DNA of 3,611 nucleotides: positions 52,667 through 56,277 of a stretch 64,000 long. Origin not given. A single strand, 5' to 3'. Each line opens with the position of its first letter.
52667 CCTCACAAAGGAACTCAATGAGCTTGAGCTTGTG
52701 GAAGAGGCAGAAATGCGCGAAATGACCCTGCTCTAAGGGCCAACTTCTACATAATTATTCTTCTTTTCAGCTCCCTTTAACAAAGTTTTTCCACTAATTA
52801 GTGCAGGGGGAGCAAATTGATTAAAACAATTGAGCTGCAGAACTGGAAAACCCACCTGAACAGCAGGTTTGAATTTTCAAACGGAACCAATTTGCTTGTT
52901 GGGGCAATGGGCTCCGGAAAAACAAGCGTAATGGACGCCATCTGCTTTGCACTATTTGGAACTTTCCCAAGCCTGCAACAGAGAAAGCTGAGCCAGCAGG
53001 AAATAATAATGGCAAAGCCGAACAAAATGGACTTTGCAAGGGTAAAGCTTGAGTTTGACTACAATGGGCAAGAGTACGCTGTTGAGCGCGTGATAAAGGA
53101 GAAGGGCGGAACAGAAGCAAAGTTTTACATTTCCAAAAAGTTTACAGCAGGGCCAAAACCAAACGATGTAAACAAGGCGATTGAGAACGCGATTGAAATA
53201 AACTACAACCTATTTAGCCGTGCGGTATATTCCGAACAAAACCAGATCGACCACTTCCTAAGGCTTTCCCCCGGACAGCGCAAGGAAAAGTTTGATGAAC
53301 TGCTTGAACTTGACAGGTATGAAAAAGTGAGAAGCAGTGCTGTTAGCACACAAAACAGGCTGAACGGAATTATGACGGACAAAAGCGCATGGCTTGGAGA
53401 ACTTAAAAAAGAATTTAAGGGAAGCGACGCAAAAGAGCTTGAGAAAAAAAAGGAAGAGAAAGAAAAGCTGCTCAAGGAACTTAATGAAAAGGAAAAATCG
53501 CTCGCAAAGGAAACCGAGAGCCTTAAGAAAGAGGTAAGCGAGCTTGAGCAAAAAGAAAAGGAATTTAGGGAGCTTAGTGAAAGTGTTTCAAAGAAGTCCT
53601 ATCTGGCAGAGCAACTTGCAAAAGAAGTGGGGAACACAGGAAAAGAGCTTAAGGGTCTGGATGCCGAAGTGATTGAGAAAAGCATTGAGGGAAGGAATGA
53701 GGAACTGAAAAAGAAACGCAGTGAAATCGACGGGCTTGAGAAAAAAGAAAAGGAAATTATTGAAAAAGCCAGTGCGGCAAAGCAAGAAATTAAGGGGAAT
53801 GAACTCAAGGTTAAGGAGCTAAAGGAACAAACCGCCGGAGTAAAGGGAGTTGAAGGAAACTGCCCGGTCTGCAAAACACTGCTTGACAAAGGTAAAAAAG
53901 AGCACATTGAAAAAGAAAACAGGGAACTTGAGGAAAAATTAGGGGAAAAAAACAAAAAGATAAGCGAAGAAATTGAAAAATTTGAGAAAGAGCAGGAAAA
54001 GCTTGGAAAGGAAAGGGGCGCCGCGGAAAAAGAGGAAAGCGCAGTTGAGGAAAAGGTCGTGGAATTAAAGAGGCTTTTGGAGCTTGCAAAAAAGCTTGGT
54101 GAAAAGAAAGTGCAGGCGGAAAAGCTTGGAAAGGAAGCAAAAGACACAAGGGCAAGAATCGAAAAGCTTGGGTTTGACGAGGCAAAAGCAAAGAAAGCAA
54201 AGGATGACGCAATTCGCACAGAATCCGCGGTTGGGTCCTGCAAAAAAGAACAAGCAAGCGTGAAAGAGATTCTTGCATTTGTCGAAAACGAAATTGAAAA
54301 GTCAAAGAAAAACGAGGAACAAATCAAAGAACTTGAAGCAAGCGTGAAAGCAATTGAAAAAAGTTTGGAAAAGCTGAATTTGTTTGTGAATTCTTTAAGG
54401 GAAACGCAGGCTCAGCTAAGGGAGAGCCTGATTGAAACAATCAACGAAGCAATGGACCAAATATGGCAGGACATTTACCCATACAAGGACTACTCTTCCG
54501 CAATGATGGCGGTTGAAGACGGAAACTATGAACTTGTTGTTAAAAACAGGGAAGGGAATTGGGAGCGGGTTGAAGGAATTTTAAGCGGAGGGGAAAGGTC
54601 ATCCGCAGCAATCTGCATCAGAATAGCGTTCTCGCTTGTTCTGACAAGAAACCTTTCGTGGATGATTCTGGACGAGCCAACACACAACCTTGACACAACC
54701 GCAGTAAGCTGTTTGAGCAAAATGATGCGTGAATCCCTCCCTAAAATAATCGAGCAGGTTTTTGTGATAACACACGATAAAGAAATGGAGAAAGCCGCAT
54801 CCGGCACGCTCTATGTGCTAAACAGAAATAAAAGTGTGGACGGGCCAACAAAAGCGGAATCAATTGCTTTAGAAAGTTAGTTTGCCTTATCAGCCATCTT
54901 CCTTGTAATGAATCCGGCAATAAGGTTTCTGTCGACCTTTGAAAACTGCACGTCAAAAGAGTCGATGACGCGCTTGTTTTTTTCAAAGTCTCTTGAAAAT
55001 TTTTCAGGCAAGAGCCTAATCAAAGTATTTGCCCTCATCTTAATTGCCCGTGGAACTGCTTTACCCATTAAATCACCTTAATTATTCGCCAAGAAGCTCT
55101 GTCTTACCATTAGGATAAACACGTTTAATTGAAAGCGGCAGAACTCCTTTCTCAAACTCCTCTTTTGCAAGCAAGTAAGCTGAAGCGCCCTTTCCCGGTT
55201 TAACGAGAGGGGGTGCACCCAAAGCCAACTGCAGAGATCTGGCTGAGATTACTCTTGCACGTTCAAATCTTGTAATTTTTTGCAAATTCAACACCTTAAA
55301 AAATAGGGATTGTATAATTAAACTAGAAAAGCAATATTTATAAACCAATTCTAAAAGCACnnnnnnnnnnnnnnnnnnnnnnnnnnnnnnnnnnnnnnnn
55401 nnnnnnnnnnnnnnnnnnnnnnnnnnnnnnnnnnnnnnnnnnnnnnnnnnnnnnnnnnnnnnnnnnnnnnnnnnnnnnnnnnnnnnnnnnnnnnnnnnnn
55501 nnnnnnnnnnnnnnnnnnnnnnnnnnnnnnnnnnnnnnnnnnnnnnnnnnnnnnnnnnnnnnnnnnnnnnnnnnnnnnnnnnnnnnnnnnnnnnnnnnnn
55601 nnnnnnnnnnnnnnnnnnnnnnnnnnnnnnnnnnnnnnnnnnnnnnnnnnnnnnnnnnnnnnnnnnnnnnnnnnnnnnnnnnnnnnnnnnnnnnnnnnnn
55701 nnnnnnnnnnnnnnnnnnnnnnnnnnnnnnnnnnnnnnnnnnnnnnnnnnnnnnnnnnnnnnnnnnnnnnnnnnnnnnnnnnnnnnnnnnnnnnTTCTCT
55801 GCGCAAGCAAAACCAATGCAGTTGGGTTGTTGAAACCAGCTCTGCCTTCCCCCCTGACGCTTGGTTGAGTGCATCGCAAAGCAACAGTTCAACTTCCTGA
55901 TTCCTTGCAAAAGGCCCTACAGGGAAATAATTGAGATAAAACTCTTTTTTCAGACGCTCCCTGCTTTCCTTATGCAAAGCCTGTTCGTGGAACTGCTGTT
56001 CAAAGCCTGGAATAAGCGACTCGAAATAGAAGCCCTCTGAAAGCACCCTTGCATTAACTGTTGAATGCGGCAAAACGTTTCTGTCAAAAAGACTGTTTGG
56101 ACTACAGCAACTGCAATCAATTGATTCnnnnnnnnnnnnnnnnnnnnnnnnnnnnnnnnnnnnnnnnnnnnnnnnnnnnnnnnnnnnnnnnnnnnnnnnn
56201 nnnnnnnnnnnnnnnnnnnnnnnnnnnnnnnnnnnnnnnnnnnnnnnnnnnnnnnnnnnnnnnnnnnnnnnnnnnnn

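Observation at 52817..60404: Rad50 / HerA / NurA neighbourhood lacks a recognisable Mre11 and contains an unassignable 500-aa protein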

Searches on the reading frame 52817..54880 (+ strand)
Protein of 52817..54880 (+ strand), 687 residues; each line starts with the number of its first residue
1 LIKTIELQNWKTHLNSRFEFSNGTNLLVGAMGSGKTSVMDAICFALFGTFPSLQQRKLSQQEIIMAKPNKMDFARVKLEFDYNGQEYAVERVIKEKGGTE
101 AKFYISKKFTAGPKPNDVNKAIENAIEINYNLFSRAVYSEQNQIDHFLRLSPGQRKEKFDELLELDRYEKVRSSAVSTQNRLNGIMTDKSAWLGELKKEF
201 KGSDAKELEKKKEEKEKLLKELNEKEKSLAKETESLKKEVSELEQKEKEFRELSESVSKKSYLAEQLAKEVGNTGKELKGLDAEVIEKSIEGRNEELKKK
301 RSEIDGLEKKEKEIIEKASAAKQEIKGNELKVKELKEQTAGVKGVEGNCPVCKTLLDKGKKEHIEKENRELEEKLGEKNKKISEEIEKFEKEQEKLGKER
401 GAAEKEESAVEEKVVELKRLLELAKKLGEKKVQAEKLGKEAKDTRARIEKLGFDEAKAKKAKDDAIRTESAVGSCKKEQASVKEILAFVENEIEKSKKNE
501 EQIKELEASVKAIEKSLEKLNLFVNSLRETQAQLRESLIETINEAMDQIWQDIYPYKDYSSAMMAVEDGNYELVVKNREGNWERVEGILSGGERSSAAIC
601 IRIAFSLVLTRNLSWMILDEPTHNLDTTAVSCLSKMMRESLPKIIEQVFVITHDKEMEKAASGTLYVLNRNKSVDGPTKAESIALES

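Call 3: search_protein_families(library=pfam, proteins=[window:52817-54880:+], max_evalue=0.1)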
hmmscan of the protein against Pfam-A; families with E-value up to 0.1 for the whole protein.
window:52817-54880:+ (687 aa): 12 families
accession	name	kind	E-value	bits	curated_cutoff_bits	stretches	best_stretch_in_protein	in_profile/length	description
PF02463.25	SMC_N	-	8.2e-19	68.3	40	1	1-669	1-213/220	RecF/RecN/SMC N terminal domain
PF13476.12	AAA_23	-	6.7e-11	43.6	27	1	5-246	2-199/201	AAA domain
PF13555.12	AAA_29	-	5.1e-08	33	27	1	3-48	2-48/61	P-loop containing region of AAA domain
PF13175.12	AAA_15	-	8.7e-06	26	32.1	1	1-329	1-282/374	AAA ATPase domain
PF13304.12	AAA_21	-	4.7e-05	24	27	1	492-654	175-299/304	AAA domain, putative AbiEii toxin, Type IV TA system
PF13558.12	SbcC_Walker_B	-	0.00041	21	27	1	572-637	13-88/90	SbcC/RAD50-like, Walker B motif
PF08824.15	Serine_rich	-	0.0019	18.6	26.9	1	477-540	16-79/157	Serine rich protein interaction domain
PF04310.18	MukB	-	0.0084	16.3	23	1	3-58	7-62/226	MukB N-terminal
PF13166.12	AAA_13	-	0.0096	15.1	36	1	206-659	103-575/713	AAA domain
PF13191.12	AAA_16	-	0.029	15.3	32.6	0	17-44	19-46/167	AAA ATPase domain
PF04136.21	COG3_N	-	0.052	13.9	27.9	0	205-260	13-68/147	Conserved oligomeric Golgi complex subunit 3, N-terminal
PF00005.33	ABC_tran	-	0.057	14.5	25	0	22-45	10-34/137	ABC transporter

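Call 4: search_protein_families(library=ncbifam, proteins=[window:52817-54880:+], max_evalue=0.1)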
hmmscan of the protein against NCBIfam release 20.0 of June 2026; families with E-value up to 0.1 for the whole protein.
window:52817-54880:+ (687 aa): 62 families (the best 25 are shown)
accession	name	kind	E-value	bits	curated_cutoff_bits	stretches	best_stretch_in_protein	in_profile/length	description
NF003034.1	PRK03918.1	equivalog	2.3e-55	188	700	3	2-301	3-292/878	DNA double-strand break repair ATPase Rad50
NF041034.1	Rad50_Sulf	equivalog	9.4e-50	169.3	1000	2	363-662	549-852/872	DNA double-strand break repair ATPase Rad50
NF002572.0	PRK02224.1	equivalog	3.9e-45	154.5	1087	3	2-224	3-220/888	DNA double-strand break repair ATPase Rad50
NF002244.0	PRK01156.1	equivalog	1.7e-44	152.2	847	3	1-259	2-253/895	DNA double-strand break repair ATPase Rad50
NF041035.1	Rad50_Halo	equivalog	5.5e-40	137.5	1000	3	3-224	4-220/883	DNA double-strand break repair ATPase Rad50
NF045487.1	ASRP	equivalog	4.3e-33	114.8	300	1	17-631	9-573/593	archaea-specific SMC-related protein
NF053563.1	Rkd4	equivalog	1.8e-32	112.4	860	2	381-631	487-742/747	arcadin-4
TIGR00618.1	sbcc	subfamily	3.5e-24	84.8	478.5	1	13-269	18-279/1043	exonuclease subunit SbcC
TIGR02169.1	SMC_prok_A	equivalog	6e-14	50.7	729.4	1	2-166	2-167/1165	chromosome segregation protein SMC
NF045780.1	TrlF_fam_ATP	equivalog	2.1e-10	40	350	1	15-386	302-671/944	TrlF family AAA-like ATPase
TIGR00606.1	rad50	subfamily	2.5e-10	38.8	453.75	2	201-657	816-1272/1311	DNA repair protein Rad50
TIGR02168.1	SMC_prok_B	equivalog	3.9e-09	34.8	567.35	2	361-578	332-556/1181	chromosome segregation protein SMC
NF000355.4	ribo_prot_ABC_F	equivalog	1.2e-08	34.3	380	1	518-656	64-175/499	ribosomal protection-like ABC-F family protein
NF000171.1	ABCF_producer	exception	8.7e-08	31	800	1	508-664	81-229/541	TlrC/CarA/OleB/SrmB family ABC-F type ribosomal protection protein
TIGR02211.1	LolD_lipo_ex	equivalog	9.3e-08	31.9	307.75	1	584-667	137-214/221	lipoprotein-releasing ABC transporter ATP-binding protein LolD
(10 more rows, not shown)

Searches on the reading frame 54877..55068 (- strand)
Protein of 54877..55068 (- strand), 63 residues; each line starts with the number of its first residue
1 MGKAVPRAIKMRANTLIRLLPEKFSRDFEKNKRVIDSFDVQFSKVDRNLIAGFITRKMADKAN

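Call 3: search_protein_families(library=pfam, proteins=[window:54877-55068:-], max_evalue=0.1)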
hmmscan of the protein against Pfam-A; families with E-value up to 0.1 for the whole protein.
window:54877-55068:- (63 aa): 1 family
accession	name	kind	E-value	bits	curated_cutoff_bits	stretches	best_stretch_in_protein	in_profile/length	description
PF00833.23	Ribosomal_S17e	-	3.9e-08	33.7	22.8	1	1-58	1-58/122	Ribosomal S17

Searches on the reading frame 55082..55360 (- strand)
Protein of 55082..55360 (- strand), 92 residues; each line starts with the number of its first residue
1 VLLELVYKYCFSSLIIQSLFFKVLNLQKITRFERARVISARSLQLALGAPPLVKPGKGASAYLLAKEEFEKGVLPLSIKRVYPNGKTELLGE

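Call 3: search_protein_families(library=pfam, proteins=[window:55082-55360:-], max_evalue=0.1)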
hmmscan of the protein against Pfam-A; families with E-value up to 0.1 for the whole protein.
window:55082-55360:- (92 aa): 1 family
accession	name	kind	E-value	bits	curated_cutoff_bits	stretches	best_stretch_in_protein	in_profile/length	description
PF01192.27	RNA_pol_Rpb6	-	1.3e-05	25.5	26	1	30-75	8-52/53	RNA polymerase Rpb6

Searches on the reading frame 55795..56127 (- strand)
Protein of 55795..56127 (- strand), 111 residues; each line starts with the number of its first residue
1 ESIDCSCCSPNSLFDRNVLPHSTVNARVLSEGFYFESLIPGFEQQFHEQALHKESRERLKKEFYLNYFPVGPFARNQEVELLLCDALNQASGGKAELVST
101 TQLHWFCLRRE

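Call 57: predict_structure(alignment_id=A2)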
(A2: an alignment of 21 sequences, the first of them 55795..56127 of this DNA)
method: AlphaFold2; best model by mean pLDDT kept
length: 111 residues; sequences in the alignment: 21
mean_pLDDT: 86.8   pTM: 0.75
mean pLDDT of the five models: 86.8, 86.6, 86.6, 85.6, 82.6
residues with pLDDT >= 90: 54; 70-90: 49; 50-70: 8; < 50: 0
segments of 3 or more residues with pLDDT < 50: none
pLDDT, mean of each block of 10 residues (from residue 1): 86 90 94 89 78 68 84 92 94 93 90 60
secondary structure, 60 per line:
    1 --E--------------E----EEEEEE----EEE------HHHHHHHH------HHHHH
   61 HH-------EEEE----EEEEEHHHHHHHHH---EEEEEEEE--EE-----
elements in order: E23-28 E33-35 H42-49 H56-62 E70-73 E78-82 H83-91 E95-102

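Call 59: fold_search(model_id=the predicted structure, library=pdb)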
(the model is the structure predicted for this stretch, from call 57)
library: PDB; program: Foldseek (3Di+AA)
matches with E <= 10: 80; with E <= 0.001: 0
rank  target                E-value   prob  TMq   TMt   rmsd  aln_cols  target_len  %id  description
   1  2e9x_B                2.8e-01  0.96  0.38  0.25   2.6        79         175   18  The crystal structure of human GINS core complex (released 2007-04-10)
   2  9moj_D                5.4e-01  0.90  0.39  0.25   3.2        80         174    8  Saccharolobus solfataricus GINS tetramer (released 2025-04-23)
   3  8q6o_H                5.7e-01  0.51  0.32  0.21   4.9        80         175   18  X. laevis CMG dimer bound to dimeric DONSON - without ATPase (released 2023-10-18)
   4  9e2z_A                6.1e-01  0.72  0.39  0.24   5.3        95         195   14  Cryo-EM structure of human CMG helicase stalled at G4-containing DNA template (released 2025-03-26)
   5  9moj_C                9.5e-01  0.85  0.40  0.26   3.0        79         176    8  Saccharolobus solfataricus GINS tetramer (released 2025-04-23)
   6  8p5e_I                1.0e+00  0.38  0.35  0.21   8.5        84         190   11  S. cerevisiae nexus-sCMGE after DNA replication initiation (released 2024-05-29)
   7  6r85_B                1.0e+00  0.04  0.17  0.11  13.0       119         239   11  Structure of Arabidopsis thaliana GLR3.3 ligand-binding domain in complex with L-glutamate (released 2020-01-01)
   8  6xtx_B                1.1e+00  0.69  0.37  0.24   3.1        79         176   16  CryoEM structure of human CMG bound to ATPgammaS and DNA (released 2020-05-27)
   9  8ouw_B                1.1e+00  0.44  0.35  0.23   5.3        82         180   11  Cryo-EM structure of CMG helicase bound to TIM-1/TIPN-1 and homodimeric DNSN-1 on fork DNA (Caenorhabditis elegans) (released 2023-08-16)
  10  8b9a_C                1.1e+00  0.47  0.37  0.22   5.6        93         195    9  S. cerevisiae replisome + Ctf4, bound by pol alpha primase. Complex engaged with a fork DNA substrate containing a 60  (released 2023-08-09)
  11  2eho_C                1.1e+00  0.41  0.33  0.23   4.7        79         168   18  Crystal structure of human GINS complex (released 2007-06-19)
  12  5ghr_D                1.3e+00  0.72  0.37  0.68   3.1        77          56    6  DNA replication protein (released 2016-10-12)
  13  5ghr_B                1.4e+00  0.69  0.38  0.72   3.3        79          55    6  DNA replication protein (released 2016-10-12)
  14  3anw_A                1.4e+00  0.51  0.38  0.25   7.8        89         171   10  A protein complex essential initiation of DNA replication (released 2011-07-27)
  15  7pmk_B                1.5e+00  0.18  0.36  0.22  10.9       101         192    9  S. cerevisiae replisome-SCF(Dia2) complex bound to double-stranded DNA (conformation I) (released 2021-11-10)
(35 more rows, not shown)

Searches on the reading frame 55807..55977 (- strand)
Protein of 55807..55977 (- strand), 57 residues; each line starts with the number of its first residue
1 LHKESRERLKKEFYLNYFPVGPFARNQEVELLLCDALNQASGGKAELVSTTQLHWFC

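Call 75: search_solved_structures(query=A4, max_evalue=10, show_alignments=4)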
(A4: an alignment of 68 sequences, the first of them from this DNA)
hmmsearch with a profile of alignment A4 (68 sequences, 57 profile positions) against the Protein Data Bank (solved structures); distinct sequences matched with E-value up to 10: 6.
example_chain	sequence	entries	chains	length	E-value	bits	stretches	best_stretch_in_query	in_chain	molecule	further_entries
6raw_L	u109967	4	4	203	0.03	17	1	17-48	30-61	Probable DNA replication complex GINS protein PSF2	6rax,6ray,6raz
5u0k_A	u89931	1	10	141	0.48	13.2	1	19-50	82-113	Glutaminase liver isoform, mitochondrial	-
2eho_C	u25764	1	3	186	1.1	12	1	20-48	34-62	DNA replication complex GINS protein PSF2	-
2e9x_B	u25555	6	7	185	1.1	12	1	20-48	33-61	DNA replication complex GINS protein PSF2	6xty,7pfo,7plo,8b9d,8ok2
2q9q_A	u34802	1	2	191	1.2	11.9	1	20-48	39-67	DNA replication complex GINS protein PSF2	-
3dam_A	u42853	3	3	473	1.2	11.9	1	8-38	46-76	Cytochrome P450 74A2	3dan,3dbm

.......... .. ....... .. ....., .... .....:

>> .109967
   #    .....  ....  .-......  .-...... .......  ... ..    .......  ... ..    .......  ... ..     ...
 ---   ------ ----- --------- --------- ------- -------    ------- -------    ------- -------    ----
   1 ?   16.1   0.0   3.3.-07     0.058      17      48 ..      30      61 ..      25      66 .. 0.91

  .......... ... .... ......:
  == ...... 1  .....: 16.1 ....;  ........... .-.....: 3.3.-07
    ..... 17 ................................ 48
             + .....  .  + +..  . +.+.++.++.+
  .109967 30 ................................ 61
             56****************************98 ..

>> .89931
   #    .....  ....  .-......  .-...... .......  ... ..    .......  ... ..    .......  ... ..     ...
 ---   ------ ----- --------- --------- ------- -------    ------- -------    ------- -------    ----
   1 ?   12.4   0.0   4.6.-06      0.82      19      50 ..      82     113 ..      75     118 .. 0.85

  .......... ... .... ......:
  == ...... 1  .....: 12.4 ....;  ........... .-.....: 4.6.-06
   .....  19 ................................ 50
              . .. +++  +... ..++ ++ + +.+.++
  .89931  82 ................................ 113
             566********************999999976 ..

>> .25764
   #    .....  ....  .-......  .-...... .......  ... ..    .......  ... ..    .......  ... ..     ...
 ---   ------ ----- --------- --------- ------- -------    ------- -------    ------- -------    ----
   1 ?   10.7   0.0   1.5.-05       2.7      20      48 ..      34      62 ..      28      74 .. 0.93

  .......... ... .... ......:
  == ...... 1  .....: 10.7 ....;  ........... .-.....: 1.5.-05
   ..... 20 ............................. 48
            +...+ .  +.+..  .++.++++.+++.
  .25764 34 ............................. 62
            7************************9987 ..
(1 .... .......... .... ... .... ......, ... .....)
